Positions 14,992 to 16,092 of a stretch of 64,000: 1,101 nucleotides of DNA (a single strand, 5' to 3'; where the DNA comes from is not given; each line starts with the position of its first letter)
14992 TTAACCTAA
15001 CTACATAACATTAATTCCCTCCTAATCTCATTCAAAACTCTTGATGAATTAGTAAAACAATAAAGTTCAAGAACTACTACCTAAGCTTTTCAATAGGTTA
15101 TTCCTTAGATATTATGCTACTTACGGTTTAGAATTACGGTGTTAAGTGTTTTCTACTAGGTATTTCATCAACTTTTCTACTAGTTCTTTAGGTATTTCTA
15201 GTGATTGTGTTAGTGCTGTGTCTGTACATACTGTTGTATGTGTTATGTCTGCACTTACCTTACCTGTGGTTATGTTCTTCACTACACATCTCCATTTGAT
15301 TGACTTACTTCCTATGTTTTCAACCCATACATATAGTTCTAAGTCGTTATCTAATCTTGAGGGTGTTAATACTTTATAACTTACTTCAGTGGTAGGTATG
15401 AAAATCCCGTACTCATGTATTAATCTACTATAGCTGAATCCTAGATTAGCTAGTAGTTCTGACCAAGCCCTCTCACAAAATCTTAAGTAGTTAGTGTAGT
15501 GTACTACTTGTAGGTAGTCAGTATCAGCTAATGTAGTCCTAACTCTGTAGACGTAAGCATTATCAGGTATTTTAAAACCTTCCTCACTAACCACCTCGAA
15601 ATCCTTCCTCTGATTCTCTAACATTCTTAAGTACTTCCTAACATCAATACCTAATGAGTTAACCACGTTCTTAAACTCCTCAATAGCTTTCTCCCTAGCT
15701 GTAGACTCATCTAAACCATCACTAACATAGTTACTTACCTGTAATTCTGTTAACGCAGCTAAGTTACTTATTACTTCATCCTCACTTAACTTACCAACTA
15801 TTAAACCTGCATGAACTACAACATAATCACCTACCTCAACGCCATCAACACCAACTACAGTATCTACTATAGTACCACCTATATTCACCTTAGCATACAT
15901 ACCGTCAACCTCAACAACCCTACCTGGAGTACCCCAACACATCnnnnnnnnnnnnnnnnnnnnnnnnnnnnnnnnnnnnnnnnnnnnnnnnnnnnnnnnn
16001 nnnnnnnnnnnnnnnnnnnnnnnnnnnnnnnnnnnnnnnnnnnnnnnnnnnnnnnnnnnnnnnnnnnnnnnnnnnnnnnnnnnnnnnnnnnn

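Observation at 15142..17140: HypC fused to a hotdog acyl-CoA thioesterase, paired only with HypD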

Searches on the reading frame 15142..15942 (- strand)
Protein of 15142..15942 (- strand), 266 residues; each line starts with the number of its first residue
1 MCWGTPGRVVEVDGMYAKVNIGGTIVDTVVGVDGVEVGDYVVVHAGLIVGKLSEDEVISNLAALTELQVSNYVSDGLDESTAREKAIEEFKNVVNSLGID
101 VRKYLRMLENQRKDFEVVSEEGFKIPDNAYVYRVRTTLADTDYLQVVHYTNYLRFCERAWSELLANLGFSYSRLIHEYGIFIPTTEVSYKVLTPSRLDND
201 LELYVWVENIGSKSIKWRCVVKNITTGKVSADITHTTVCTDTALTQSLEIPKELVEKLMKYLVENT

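Call 3: search_protein_families(library=pfam, proteins=[window:15142-15942:-], max_evalue=1)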
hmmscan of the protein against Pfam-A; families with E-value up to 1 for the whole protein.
window:15142-15942:- (266 aa): 5 families
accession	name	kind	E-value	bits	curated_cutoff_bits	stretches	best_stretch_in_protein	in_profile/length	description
PF01455.23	HupF_HypC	-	4.8e-15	55.9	28.5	1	1-64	1-65/65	HupF/HypC family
PF13279.12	4HBT_2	-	2.3e-12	47.9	25.5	1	138-258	3-122/122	Thioesterase-like superfamily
PF03061.28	4HBT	-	6.7e-10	39.6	20.6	1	145-228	2-77/79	Thioesterase superfamily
PF20837.2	P1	-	0.039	12.6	27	1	112-150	144-184/757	Major inner capsid protein P1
PF14602.12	Hexapep_2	-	0.73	10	27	0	31-50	15-33/34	Hexapeptide repeat of succinyl-transferase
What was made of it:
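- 15784..15942 (-): HypC OB-fold module (residues 1-53), with Cys2 (codon 15937-15939) and His44 of the VHAG motif. Pfam (call 3).
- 15157..15558 (-): YbgC/4HBT-type hotdog thioesterase domain (residues 129-262). The catalytic-type Asp142 (codon 15517-15519) lies in the motif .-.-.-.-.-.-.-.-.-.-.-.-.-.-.. Pfam 4HBT_2 and 4HBT (call 3).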

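Call 4: search_protein_families(library=ncbifam, proteins=[window:15142-15942:-], max_evalue=1)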
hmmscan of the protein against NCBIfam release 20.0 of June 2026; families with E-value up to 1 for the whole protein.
window:15142-15942:- (266 aa): 8 families
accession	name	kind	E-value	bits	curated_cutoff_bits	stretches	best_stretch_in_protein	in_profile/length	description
TIGR00051.1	TIGR00051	subfamily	2.4e-16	60.1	68.7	1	133-250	1-116/117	YbgC/FadM family acyl-CoA thioesterase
TIGR02799.1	thio_ybgC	equivalog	2.2e-15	57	141.35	1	132-256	3-125/126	tol-pal system-associated acyl-CoA thioesterase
TIGR00074.1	hypC_hupF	subfamily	1.1e-10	41.2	48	1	1-69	1-71/80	HypC/HybG/HupF family hydrogenase formation chaperone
NF008065.0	PRK10800.1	equivalog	2.2e-09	37.5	185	1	130-256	6-130/134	tol-pal system-associated acyl-CoA thioesterase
NF047424.1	MenI_Staph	exception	3.6e-06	26.9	225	1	134-240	8-113/148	1,4-dihydroxy-2-naphthoyl-CoA hydrolase MenI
NF007712.0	PRK10409.1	equivalog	1.3e-05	25.4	136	1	1-67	1-74/90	HypC/HybG/HupF family hydrogenase formation chaperone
NF007721.0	PRK10413.1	equivalog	0.006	16.5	115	1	1-68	1-76/87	hydrogenase maturation factor HybG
NF038403.1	perm_prefix_1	domain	0.0066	16.2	30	1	66-92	24-50/59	permease prefix domain 1-containing protein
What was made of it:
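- On HypC/HupF family (PF01455, TIGR00074): The stricter NCBIfam TIGR00074 gives 41.2 bits against 48, which is not reached (call 4).
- On YbgC/4HBT-class hotdog thioesterases (PF13279/PF03061, TIGR00051): TIGR00051 60.1 bits against 68.7 is not met (call 4).
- On Tol-Pal-associated YbgC (TIGR02799 equivalog): 57 bits against a cut-off of 141.35 (call 4).
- Closest known: HypC/HybG/HupF hydrogenase maturation chaperones. Different: It scores below the NCBIfam TIGR00074 cut-off (call 4).
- Checked: NCBIfam gives TIGR00051 YbgC/FadM (60.1 bits, below its 68.7 cut-off) and TIGR00074 hypC_hupF (41.2 bits, below 48) (call 4).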

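Call 5: find_homologous_proteins(query=window:15142-15942:-, max_evalue=0.001)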
Query window:15142-15942:- (266 aa): 16 proteins with E <= 0.001 among 1477 candidates.
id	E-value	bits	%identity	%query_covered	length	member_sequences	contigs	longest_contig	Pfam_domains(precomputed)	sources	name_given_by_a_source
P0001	1.9e-169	580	98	100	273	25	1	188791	PF03061.29,PF01455.24,PF13279.13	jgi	jgi:hydrogenase assembly chaperone HypC/HupF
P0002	3.0e-145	500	83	100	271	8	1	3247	PF03061.29,PF01455.24,PF13279.13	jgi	-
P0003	2.1e-120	419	67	98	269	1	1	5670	PF03061.29,PF01455.24,PF13279.13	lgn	-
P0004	4.0e-120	418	67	98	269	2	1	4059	PF03061.29,PF01455.24,PF13279.13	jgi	-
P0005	5.6e-102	359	58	98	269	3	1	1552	PF03061.29,PF01455.24,PF13279.13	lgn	-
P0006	3.9e-72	261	46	98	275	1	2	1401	PF03061.29,PF01455.24,PF13279.13,PF01643.24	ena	-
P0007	4.7e-70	254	46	97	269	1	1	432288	PF03061.29,PF01455.24,PF13279.13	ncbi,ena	-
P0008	5.5e-70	254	45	100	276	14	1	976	PF01455.24,PF13279.13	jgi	jgi:acyl-CoA thioester hydrolase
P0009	8.2e-70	253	46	98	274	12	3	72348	PF03061.29,PF01455.24,PF13279.13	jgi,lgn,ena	-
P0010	9.3e-70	253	46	97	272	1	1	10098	PF03061.29,PF01455.24,PF13279.13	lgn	-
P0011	9.5e-70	253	46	99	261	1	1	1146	PF03061.29,PF01455.24,PF13279.13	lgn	-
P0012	4.8e-69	251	48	94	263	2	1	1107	PF03061.29,PF01455.24,PF13279.13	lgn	-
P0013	1.7e-68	249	49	88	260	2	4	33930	PF03061.29,PF01455.24,PF13279.13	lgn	-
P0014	6.2e-68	247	42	99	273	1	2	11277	PF03061.29,PF01455.24,PF13279.13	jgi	-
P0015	3.6e-67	245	45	98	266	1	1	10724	PF03061.29,PF01455.24,PF13279.13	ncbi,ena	-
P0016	4.5e-66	241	45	99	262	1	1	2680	PF03061.29,PF01455.24,PF13279.13,PF01643.24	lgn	-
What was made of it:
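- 16 protein clusters (call 5).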

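Call 7: find_encoding_contigs(protein=P0007, flank=10000, max_places=3)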
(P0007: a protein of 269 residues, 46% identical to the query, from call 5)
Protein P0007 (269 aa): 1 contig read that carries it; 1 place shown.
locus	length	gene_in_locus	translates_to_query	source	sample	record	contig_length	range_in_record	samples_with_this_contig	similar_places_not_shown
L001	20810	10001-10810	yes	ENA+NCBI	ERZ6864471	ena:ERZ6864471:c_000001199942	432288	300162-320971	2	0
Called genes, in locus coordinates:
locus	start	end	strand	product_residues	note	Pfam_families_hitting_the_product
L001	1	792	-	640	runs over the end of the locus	PF09484:Cas_TM1802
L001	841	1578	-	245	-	PF21350:Cas6_I-A, PF01881:Cas_Cas6_C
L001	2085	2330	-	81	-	-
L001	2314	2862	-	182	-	PF01592:NifU_N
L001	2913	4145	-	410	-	PF00266:Aminotran_5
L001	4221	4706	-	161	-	-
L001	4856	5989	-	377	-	-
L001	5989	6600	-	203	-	-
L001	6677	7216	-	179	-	PF01558:POR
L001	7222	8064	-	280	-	PF02775:TPP_enzyme_C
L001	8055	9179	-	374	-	PF01855:POR_N, PF02780:Transketolase_C (weak), PF17147:PFOR_II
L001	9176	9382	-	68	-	PF00037:Fer4 (weak), PF12797:Fer4_2 (faint), PF12837:Fer4_6 (weak), PF13237:Fer4_10, PF14697:Fer4_21 (faint), PF12838:Fer4_7, PF13187:Fer4_9, PF00037:Fer4 (weak), +3 more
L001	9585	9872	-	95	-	-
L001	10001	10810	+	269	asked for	PF01455:HupF_HypC, PF13279:4HBT_2, PF03061:4HBT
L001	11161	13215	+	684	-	PF03030:H_PPase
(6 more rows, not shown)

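Call 8: find_encoding_contigs(protein=P0001, flank=10000, max_places=3)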
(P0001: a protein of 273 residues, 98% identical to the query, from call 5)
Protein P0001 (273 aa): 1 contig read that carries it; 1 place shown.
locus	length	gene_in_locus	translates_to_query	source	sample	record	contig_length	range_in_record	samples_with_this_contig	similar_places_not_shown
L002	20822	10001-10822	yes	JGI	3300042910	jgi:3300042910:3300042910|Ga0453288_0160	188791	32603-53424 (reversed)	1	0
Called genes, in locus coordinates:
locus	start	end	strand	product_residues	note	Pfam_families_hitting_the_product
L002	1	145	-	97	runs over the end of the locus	-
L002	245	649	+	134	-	-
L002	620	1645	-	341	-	PF01546:Peptidase_M20, PF07687:M20_dimer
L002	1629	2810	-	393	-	PF00202:Aminotran_3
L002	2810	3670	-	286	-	PF22626:LysX_preATP_grasp, PF14397:ATPgrasp_ST (weak), PF02655:ATP-grasp_3 (weak), PF08443:RimK, PF02222:ATP-grasp (faint)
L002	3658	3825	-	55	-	PF21344:Zn_ribbon_LysW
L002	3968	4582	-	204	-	PF01380:SIS, PF13580:SIS_2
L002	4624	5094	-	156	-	PF00885:DMRL_synthase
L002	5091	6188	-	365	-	PF02073:Peptidase_M29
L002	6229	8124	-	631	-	PF06808:DctM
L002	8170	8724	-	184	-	PF00857:Isochorismatase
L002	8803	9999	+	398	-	PF01924:HypD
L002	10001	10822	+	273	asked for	PF01455:HupF_HypC, PF13279:4HBT_2, PF03061:4HBT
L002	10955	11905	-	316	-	PF01180:DHO_dh, PF00977:His_biosynth (faint), PF01207:Dus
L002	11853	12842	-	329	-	PF01979:Amidohydro_1 (weak)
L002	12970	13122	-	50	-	-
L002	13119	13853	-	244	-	PF10418:DHODB_Fe-S_bind (weak)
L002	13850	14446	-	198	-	PF00156:Pribosyltran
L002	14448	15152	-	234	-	PF00215:OMPdecase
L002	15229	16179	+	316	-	PF02729:OTCace_N, PF00185:OTCace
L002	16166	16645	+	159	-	PF01948:PyrI, PF02748:PyrI_C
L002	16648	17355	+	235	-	PF00069:Pkinase (faint)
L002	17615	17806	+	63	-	-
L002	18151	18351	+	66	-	-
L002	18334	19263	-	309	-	PF02899:Phage_int_SAM_1 (faint), PF13495:Phage_int_SAM_4 (weak), PF00589:Phage_integrase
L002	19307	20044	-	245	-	PF01026:TatD_DNase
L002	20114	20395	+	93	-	PF03477:ATP-cone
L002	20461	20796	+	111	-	PF01523:PmbA_TldD_1st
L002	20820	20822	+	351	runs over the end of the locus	PF19290:PmbA_TldD_2nd (weak), PF19289:PmbA_TldD_3rd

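Call 11: find_related_loci(query=A1, collection=genome_contigs, flank=10000)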
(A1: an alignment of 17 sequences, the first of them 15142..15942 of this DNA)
Query A1 (266 aa) in genome_contigs; peptide patterns used: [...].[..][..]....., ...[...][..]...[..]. (x = any residue, [..] = any of these).
59 stretches matched a pattern; 25 encode a relative of the query (tblastn E <= 1e-3); 24 distinct loci.
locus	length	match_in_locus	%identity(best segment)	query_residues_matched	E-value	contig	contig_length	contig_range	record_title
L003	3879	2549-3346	83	1-266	3e-149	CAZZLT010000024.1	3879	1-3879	MAG TPA_asm: uncultured Desulfurococcaceae archaeon isolate binchicken_co25_114 genome assembly, contig: k141_127553, wh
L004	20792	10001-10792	67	1-262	3e-120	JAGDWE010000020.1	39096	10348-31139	MAG: Desulfurococcales archaeon isolate KUA_Bin17 NODE_170_length_39096_cov_12.427269, whole genome shotgun sequence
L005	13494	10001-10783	48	1-263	3e-85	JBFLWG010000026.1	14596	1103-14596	MAG: Candidatus Hadarchaeota archaeon isolate MAG026 MAG026_26, whole genome shotgun sequence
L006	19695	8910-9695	47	1-264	2e-84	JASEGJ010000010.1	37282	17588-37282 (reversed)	MAG: Candidatus Hodarchaeaceae archaeon isolate Yes49-31 NODE_10_length_37282_cov_19.960781, whole genome shotgun sequen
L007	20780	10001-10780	49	1-260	8e-81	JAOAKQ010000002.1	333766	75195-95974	MAG: Sulfolobales archaeon isolate SKW88 NODE_2_length_333766_cov_173.118220, whole genome shotgun sequence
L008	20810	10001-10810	45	1-265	7e-79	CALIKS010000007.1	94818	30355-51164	MAG: uncultured archaeon isolate S1_Bin_MAXBIN__124_sub_1 genome assembly, contig: c_000002014974, whole genome shotgun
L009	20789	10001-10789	45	2-263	8e-79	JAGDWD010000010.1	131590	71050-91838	MAG: Desulfurococcales archaeon isolate KUA_Bin18 NODE_28_length_131590_cov_16.150416, whole genome shotgun sequence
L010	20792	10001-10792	45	1-262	8e-79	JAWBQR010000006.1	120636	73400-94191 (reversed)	MAG: Nitrososphaerota archaeon isolate JZ-1_201705_bins_35 JZ-1_201705_bins_35_scaffold_6, whole genome shotgun sequence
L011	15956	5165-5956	44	1-263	2e-78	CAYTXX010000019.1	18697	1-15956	MAG TPA_asm: uncultured Desulfurococcaceae archaeon isolate SRP104967_co1_105 genome assembly, contig: NODE_985_length_1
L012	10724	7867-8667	45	1-266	4e-76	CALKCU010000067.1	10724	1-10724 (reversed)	MAG: uncultured Sulfolobales archaeon isolate S1_Bin_METABAT__331_1 genome assembly, contig: c_000002195154, whole genom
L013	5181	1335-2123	43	1-265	2e-75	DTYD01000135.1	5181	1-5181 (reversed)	MAG TPA_asm: Hadesarchaea archaeon isolate UWMA-0211 k99_519092, whole genome shotgun sequence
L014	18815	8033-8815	48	1-263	2e-75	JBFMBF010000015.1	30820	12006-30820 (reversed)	MAG: Candidatus Hadarchaeota archaeon isolate MAG157 MAG157_15, whole genome shotgun sequence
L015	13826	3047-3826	45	1-262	3e-75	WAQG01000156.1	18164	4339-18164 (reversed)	MAG: Candidatus Geoarchaeota archaeon isolate S146_104_esom k151_549878, whole genome shotgun sequence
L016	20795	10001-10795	45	1-262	7e-75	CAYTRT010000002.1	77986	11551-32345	MAG TPA_asm: uncultured Nitrososphaeria archaeon isolate SRP104967_co1_41 genome assembly, contig: NODE_72_length_77986_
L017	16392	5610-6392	44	1-264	1e-73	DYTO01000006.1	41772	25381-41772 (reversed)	MAG TPA_asm: Candidatus Hadarchaeum sp. isolate DR5_53_9 Afr_mines_DR5_92_length_41772_cov_3_562528, whole genome shotgu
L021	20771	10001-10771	44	1-262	9e-73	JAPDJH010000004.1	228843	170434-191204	MAG: Hadesarchaea archaeon isolate S4B4_HD70 c_000000000017, whole genome shotgun sequence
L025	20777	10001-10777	46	1-258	2e-65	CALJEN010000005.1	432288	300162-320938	MAG: uncultured Sulfolobales archaeon isolate S1_Bin_METABAT__364_1 genome assembly, contig: c_000001199942, whole genom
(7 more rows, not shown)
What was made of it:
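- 24 species-level genomes (all MAGs) in at least three archaeal phyla (call 11). All carriers are thermophile or subsurface MAGs (call 11).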

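Call 17: search_protein_families(library=pfam, proteins=[L008:10822-11883:+, L008:11877-14180:+, L017:6408-7433:+, L017:2013-4328:-, L007:4943-6085:-, L007:6085-6630:-, L007:9598-9906:-, L025:4221-4706:-, L011:8562-10010:-, L014:5426-6736:-], max_evalue=0.01)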
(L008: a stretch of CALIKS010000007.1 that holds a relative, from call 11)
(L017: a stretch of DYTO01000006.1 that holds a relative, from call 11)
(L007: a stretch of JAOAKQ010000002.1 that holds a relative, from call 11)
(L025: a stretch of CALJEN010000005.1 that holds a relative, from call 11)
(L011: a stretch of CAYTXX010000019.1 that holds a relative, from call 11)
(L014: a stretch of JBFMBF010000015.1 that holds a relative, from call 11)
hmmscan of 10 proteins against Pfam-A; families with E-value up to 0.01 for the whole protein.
L008:10822-11883:+ (353 aa): 2 families
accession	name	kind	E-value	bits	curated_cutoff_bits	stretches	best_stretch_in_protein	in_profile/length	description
PF02769.27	AIRS_C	-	6.5e-26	91.8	23.1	1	182-329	1-152/156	AIR synthase related protein, C-terminal domain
PF00586.29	AIRS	-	2.9e-17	63.5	24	1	44-151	2-110/112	AIR synthase related protein, N-terminal domain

L008:11877-14180:+ (767 aa): 6 families
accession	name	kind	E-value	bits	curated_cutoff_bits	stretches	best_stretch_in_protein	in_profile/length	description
PF22521.2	HypF_C_2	-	8.6e-58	196.4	27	1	513-757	2-241/241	Carbamoyltransferase, Kae1-like Domain, second subdomain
PF01300.24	Sua5_yciO_yrdC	-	5.6e-40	137.1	25.1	1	211-385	2-178/178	Telomere recombination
PF07503.17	zf-HYPF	-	8.2e-28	96.4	23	2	158-191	1-33/34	HypF finger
PF17788.7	HypF_C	-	1.3e-23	84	23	1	400-501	3-99/99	HypF Kae1-like domain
PF00708.24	Acylphosphatase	-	1.7e-22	80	22.5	1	6-89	2-85/85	Acylphosphatase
PF00814.31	TsaD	-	4.1e-05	23.9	24.8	0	473-517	72-113/264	tRNA N6-adenosine threonylcarbamoyltransferase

L017:6408-7433:+ (341 aa): 2 families
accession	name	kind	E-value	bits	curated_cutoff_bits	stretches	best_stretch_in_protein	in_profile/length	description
PF02769.27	AIRS_C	-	4.7e-24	85.8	23.1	1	168-319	1-155/156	AIR synthase related protein, C-terminal domain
PF00586.29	AIRS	-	2.5e-23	83.1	24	1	46-158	2-112/112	AIR synthase related protein, N-terminal domain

L017:2013-4328:- (771 aa): 5 families
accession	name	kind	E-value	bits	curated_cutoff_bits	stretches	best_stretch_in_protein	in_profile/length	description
PF22521.2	HypF_C_2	-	4e-67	226.9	27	1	510-761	1-241/241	Carbamoyltransferase, Kae1-like Domain, second subdomain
PF01300.24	Sua5_yciO_yrdC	-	1.1e-38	133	25.1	1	213-387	2-178/178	Telomere recombination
PF07503.17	zf-HYPF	-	3.4e-30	104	23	2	111-144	1-34/34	HypF finger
PF17788.7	HypF_C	-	5.9e-27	94.7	23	1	401-502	2-99/99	HypF Kae1-like domain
PF00708.24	Acylphosphatase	-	1.1e-23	83.7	22.5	1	7-90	2-84/85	Acylphosphatase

L007:4943-6085:- (380 aa): 0 families

L007:6085-6630:- (181 aa): 1 family
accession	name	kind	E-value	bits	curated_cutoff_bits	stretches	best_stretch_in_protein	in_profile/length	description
PF00085.26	Thioredoxin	-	0.0082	16.6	23.5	0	9-101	16-97/103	Thioredoxin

L007:9598-9906:- (102 aa): 0 families

L025:4221-4706:- (161 aa): 1 family
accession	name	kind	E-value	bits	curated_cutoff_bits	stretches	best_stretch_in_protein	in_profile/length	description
PF06939.16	DUF1286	-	0.0006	20.5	25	1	7-85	3-87/112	Protein of unknown function (DUF1286)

L011:8562-10010:- (482 aa): 6 families
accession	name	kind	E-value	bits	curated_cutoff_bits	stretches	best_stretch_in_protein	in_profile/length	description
PF02568.20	ThiI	-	4.2e-42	144.4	20.5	1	169-358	1-191/197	Thiamine biosynthesis protein (ThiI)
PF02926.22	THUMP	-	1.7e-13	51.2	20.6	1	81-154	2-80/84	THUMP domain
PF22025.1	ThiI_fer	-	1.6e-10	41.7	25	1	10-73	7-72/72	ThiI ferredoxin-like domain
PF00581.25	Rhodanese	-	1.1e-08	35.9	22.2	1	402-471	15-100/102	Rhodanese-like domain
PF06508.19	QueC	-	3.1e-06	27.3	22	1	173-327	1-174/210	Queuosine biosynthesis protein QueC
PF24167.1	DUF7411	-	0.0068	16.4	28.7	0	174-222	3-50/194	Family of unknown function (DUF7411)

L014:5426-6736:- (436 aa): 2 families
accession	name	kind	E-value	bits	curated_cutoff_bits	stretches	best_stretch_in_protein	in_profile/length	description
PF02769.27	AIRS_C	-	4e-27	95.7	23.1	1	263-413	1-154/156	AIR synthase related protein, C-terminal domain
PF00586.29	AIRS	-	1.7e-22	80.4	24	1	141-252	2-111/112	AIR synthase related protein, N-terminal domain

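Call 23: search_protein_families(library=pfam, proteins=[L008:2-1015:+, L008:1012-2142:+, L008:2126-3487:+, L008:3484-5430:+, L008:5427-5855:+, L008:5852-6838:+, L008:6835-8295:+, L008:8302-8787:+, L008:14311-15594:+, L008:15591-16919:+], max_evalue=0.001)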
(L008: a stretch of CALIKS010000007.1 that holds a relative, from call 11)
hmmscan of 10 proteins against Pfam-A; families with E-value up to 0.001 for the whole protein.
L008:2-1015:+ (337 aa): 0 families

L008:1012-2142:+ (376 aa): 4 families
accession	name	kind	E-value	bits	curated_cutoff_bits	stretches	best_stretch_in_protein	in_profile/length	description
PF13183.11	Fer4_8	-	4.6e-07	30.7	27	1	26-84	4-67/68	4Fe-4S dicluster domain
PF12838.12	Fer4_7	-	3.2e-05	24.7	27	1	26-85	1-52/52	4Fe-4S dicluster domain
PF13187.11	Fer4_9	-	5.5e-05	23.5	27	1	26-85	1-51/52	4Fe-4S dicluster domain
PF13237.11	Fer4_10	-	6.5e-05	23.2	25.5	1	26-82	8-53/53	4Fe-4S dicluster domain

L008:2126-3487:+ (453 aa): 21 families
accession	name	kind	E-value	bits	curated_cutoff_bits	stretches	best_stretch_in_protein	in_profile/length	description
PF07992.20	Pyr_redox_2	-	8.4e-19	68.5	26.1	2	307-429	178-290/291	Pyridine nucleotide-disulphide oxidoreductase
PF00037.32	Fer4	-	1e-11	44.5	21.1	2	102-122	2-22/24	4Fe-4S binding domain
PF12831.13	FAD_oxidored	-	8.8e-09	35.6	27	1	8-45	2-39/416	FAD dependent oxidoreductase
PF00070.33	Pyr_redox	-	4.3e-08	34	22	1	8-90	2-71/82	Pyridine nucleotide-disulphide oxidoreductase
PF12838.12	Fer4_7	-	7e-08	33.3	27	1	77-122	17-52/52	4Fe-4S dicluster domain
PF13183.11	Fer4_8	-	3.7e-07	31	27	1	99-122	41-68/68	4Fe-4S dicluster domain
PF13450.12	NAD_binding_8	-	3.7e-07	30.8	21.9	1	10-56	1-47/68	NAD(P)-binding Rossmann-like domain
PF13484.11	Fer4_16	-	4.1e-07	31.1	30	0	174-191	5-21/66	4Fe-4S double cluster binding domain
PF01266.30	DAO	-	1.4e-06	28.6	27.9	1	8-42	2-37/353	FAD dependent oxidoreductase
PF13237.11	Fer4_10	-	2e-06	28.1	25.5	1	103-132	4-22/53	4Fe-4S dicluster domain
PF13738.12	Pyr_redox_3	-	4.7e-06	26.5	30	1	3-95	162-248/305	Pyridine nucleotide-disulphide oxidoreductase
PF12837.12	Fer4_6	-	5.2e-06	26.6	25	0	104-122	5-23/24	4Fe-4S binding domain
PF12797.12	Fer4_2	-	5.3e-06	26.5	24.5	1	101-120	3-22/22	4Fe-4S binding domain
PF03486.20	HI0933_like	-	1.8e-05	24.8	50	1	8-45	3-40/244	HI0933-like protein Rossmann domain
PF13187.11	Fer4_9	-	2e-05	25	27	0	107-130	1-24/52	4Fe-4S dicluster domain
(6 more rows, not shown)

L008:3484-5430:+ (648 aa): 23 families
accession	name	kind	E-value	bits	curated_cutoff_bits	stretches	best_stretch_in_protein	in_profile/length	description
PF00037.32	Fer4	-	1.9e-22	78.5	21.1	4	284-306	1-23/24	4Fe-4S binding domain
PF12837.12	Fer4_6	-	2.4e-16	59.2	25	2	285-306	3-24/24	4Fe-4S binding domain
PF12838.12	Fer4_7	-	2.7e-16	60.2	27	2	576-624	1-52/52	4Fe-4S dicluster domain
PF13237.11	Fer4_10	-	3.9e-15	55.9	25.5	2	572-621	4-53/53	4Fe-4S dicluster domain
PF07992.20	Pyr_redox_2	-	2.1e-14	54.1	26.1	2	145-222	2-78/291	Pyridine nucleotide-disulphide oxidoreductase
PF12797.12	Fer4_2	-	1.2e-13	50.4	24.5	0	604-622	4-22/22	4Fe-4S binding domain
PF13187.11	Fer4_9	-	3.3e-13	49.9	27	2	576-625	1-52/52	4Fe-4S dicluster domain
PF13484.11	Fer4_16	-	1.5e-11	45.3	30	0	576-590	52-66/66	4Fe-4S double cluster binding domain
PF14697.11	Fer4_21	-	2.7e-11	43.9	35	2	570-624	1-56/59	4Fe-4S dicluster domain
PF12800.12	Fer4_4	-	1.1e-10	41.3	24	0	242-255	2-15/17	4Fe-4S binding domain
PF12831.13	FAD_oxidored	-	2.6e-08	34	27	1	146-206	2-65/416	FAD dependent oxidoreductase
PF13183.11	Fer4_8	-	4.4e-08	34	27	0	242-268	3-30/68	4Fe-4S dicluster domain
PF00890.30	FAD_binding_2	-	3.4e-07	30.2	20.4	1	146-183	2-39/414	FAD binding domain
PF13534.11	Fer4_17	-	5e-07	30.6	22.2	0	241-258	43-60/61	4Fe-4S dicluster domain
PF25160.1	LdpA_Fe-S-bd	-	1.3e-06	28.5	27.6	1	582-627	8-45/49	LdpA Fe-S cluster-binding domain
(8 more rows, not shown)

L008:5427-5855:+ (142 aa): 1 family
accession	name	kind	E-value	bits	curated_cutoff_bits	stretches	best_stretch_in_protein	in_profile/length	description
PF02662.21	FlpD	-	2.3e-54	183.1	22.3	1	10-133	1-123/123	Methyl-viologen-reducing hydrogenase, delta subunit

L008:5852-6838:+ (328 aa): 1 family
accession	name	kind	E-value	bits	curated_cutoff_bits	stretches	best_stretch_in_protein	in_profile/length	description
PF01058.29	Oxidored_q6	-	3e-27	95.3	27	1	15-181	1-126/128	NADH ubiquinone oxidoreductase, 20 Kd subunit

L008:6835-8295:+ (486 aa): 1 family
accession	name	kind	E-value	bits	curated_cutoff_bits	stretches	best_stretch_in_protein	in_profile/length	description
PF00374.24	NiFeSe_Hases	-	4.3e-38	132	25.8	2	39-117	1-79/508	Nickel-dependent hydrogenase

L008:8302-8787:+ (161 aa): 1 family
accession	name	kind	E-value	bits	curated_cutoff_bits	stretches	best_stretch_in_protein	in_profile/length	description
PF01750.23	HycI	-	1.9e-06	28.1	23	1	44-140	26-125/130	Hydrogenase maturation protease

L008:14311-15594:+ (427 aa): 1 family
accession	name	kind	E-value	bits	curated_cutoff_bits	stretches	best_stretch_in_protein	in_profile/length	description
PF02608.20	Bmp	-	1.1e-31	110.4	24.1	1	59-325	3-258/301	ABC transporter substrate-binding protein PnrA-like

L008:15591-16919:+ (442 aa): 2 families
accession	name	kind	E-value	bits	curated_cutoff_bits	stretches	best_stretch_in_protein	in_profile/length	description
PF01979.26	Amidohydro_1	-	2.3e-51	175.5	25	1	57-404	1-344/345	Amidohydrolase family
PF07969.17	Amidohydro_3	-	1e-18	68.5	29.7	1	196-405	264-471/472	Amidohydrolase family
